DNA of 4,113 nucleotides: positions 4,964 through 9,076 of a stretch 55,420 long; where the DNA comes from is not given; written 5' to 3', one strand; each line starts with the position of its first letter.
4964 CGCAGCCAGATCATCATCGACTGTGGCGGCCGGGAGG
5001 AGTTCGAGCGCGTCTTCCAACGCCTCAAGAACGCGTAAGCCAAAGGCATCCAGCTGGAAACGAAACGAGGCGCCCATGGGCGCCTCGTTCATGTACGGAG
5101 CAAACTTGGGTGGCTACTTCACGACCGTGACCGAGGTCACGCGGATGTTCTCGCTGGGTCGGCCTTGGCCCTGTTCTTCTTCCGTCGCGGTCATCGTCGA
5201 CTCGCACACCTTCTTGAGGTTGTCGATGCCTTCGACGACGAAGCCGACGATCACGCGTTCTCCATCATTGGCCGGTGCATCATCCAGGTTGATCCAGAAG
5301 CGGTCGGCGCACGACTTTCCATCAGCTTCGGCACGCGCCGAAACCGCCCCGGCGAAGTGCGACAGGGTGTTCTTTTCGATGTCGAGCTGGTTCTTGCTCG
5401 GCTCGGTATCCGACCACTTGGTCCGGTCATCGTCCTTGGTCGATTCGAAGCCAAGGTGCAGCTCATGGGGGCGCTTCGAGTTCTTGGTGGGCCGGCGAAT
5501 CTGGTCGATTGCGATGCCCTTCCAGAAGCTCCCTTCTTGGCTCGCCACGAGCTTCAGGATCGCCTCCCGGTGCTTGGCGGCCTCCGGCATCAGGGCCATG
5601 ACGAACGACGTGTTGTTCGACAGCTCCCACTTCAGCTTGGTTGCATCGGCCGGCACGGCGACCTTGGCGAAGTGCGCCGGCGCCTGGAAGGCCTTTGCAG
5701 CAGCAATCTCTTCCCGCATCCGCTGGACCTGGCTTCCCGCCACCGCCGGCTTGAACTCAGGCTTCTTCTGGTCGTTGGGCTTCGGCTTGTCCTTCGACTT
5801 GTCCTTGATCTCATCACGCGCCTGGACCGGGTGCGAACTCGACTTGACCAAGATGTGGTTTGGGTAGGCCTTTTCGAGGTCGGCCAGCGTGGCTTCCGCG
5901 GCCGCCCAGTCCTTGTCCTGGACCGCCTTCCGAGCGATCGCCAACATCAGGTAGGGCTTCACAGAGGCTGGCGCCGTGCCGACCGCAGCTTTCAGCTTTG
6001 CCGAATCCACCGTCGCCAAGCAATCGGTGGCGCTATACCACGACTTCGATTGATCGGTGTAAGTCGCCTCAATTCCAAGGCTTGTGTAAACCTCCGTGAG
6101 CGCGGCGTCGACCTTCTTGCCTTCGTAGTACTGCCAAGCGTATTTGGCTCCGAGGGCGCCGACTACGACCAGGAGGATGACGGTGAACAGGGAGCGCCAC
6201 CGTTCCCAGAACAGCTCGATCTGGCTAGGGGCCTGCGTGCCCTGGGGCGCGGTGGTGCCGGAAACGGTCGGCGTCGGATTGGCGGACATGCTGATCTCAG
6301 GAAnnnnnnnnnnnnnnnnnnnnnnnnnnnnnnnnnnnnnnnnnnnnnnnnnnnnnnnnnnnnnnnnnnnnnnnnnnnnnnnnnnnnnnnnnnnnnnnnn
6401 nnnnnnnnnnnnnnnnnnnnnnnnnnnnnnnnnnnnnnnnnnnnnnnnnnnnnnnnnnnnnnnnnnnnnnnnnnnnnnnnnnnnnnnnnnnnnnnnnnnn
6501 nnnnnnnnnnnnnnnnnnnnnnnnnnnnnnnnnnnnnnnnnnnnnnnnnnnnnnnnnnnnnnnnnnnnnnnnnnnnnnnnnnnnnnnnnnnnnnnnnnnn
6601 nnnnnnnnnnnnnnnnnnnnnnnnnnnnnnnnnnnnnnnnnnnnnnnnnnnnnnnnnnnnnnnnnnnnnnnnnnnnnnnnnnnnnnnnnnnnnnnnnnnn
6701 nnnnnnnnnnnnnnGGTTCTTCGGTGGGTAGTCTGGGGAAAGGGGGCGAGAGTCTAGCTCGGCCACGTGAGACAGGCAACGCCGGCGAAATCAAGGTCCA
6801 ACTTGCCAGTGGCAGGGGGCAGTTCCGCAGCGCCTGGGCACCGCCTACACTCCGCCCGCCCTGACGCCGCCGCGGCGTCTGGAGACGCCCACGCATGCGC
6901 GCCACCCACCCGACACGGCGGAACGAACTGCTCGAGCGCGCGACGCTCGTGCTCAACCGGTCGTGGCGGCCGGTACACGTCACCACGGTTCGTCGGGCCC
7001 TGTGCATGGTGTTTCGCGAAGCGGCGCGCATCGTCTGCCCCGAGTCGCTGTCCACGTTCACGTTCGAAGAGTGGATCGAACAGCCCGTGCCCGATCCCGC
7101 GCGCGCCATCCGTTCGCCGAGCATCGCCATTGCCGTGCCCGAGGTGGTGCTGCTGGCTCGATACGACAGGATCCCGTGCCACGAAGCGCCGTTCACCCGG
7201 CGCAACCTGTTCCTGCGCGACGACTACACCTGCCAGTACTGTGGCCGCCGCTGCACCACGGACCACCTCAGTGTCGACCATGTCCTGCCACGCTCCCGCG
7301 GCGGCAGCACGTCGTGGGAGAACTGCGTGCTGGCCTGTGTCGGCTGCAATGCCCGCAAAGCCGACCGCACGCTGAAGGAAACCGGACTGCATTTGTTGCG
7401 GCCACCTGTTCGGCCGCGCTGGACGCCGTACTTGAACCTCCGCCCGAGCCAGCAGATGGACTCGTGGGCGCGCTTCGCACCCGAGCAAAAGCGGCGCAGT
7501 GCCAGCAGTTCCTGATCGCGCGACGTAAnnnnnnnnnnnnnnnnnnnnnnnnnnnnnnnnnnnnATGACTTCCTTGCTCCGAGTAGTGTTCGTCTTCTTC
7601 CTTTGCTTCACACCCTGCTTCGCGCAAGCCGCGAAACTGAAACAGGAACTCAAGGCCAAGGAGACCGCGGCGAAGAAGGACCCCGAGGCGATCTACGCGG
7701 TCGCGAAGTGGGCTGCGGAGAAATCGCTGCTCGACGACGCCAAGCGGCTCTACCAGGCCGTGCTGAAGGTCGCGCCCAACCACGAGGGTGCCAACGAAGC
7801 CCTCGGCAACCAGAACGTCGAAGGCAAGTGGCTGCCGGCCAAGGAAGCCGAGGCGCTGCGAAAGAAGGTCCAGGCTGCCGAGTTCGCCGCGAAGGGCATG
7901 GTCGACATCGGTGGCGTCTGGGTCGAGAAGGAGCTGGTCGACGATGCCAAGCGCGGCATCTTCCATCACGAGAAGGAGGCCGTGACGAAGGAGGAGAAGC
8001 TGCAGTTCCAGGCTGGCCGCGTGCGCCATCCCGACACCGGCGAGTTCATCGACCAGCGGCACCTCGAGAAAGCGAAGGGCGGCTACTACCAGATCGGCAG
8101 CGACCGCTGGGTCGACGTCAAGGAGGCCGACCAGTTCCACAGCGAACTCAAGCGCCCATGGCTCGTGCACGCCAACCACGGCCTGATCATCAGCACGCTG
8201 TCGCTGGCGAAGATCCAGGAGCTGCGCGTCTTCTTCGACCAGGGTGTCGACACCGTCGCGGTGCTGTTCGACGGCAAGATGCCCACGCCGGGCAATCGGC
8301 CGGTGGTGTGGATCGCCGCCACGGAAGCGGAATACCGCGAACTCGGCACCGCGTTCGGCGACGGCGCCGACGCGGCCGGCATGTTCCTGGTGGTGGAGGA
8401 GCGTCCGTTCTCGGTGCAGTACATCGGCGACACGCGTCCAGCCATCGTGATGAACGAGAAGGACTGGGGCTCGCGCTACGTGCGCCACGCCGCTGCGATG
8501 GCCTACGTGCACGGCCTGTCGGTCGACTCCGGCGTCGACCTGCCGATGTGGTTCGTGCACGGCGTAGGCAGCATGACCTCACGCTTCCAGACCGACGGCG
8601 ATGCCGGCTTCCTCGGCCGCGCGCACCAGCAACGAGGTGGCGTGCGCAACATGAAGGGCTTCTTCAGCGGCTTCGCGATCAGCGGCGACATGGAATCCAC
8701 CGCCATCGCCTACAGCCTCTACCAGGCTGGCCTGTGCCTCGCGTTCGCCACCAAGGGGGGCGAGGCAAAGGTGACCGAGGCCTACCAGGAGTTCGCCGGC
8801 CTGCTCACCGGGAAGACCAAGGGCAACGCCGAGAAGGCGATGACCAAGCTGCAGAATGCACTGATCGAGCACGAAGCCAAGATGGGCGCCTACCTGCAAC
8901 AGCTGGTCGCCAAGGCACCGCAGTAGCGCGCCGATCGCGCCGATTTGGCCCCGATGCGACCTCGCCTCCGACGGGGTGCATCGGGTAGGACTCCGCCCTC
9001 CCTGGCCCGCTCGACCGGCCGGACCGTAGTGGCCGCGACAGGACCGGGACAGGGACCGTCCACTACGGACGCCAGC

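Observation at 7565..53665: Near-universal Gln at the +1 position after AxA in signal peptides (a Q-rule-like secretome signature)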

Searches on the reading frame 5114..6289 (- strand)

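Call 14: search_protein_families(library=pfam, proteins=[window:5114-6289:-], max_evalue=0.01)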
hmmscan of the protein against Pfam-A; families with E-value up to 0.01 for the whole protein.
window:5114-6289:- (391 aa): 2 families
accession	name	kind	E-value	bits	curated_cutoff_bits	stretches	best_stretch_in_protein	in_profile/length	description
PF00160.26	Pro_isomerase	-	9.5e-09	36.1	21.7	1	287-389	62-159/159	Cyclophilin type peptidyl-prolyl cis-trans isomerase/CLD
PF09976.15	TPR_21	-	0.005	17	25.5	0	27-138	3-102/193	Tetratricopeptide repeat-like domain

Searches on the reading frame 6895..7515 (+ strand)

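Call 14: search_protein_families(library=pfam, proteins=[window:6895-7515:+], max_evalue=0.01)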
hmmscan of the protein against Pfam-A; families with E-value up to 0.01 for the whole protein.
window:6895-7515:+ (206 aa): 3 families
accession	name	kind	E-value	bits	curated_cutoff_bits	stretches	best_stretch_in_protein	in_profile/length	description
PF01844.29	HNH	-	7.5e-14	52.1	21.4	1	113-157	1-46/47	HNH endonuclease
PF14279.12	HNH_5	-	1.8e-13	50.6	27.5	1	113-166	1-54/56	HNH endonuclease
PF13395.12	HNH_4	-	2e-07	31.3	22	1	113-159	1-52/54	HNH endonuclease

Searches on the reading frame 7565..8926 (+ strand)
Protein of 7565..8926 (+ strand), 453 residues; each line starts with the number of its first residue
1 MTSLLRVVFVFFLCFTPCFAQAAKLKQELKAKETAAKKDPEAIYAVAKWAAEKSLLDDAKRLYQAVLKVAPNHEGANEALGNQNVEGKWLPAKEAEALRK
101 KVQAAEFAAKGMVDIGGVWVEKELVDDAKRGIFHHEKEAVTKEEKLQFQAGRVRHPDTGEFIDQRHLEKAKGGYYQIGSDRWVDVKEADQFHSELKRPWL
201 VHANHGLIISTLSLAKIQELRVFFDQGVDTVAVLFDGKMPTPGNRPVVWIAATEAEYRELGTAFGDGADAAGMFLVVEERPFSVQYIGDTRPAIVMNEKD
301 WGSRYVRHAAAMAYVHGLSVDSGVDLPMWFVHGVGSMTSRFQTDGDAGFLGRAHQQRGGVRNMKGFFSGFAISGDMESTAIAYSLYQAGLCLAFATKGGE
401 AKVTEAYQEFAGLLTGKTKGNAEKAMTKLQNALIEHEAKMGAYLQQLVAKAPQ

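Call 11: search_protein_families(library=pfam, proteins=[window:7565-8926:+], max_evalue=0.01)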
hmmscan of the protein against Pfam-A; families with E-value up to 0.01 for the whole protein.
window:7565-8926:+ (453 aa): 0 families

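Call 55: search_protein_families(library=ncbifam, proteins=[window:7565-8926:+], max_evalue=0.01)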
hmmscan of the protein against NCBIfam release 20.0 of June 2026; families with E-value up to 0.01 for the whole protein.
window:7565-8926:+ (453 aa): 0 families
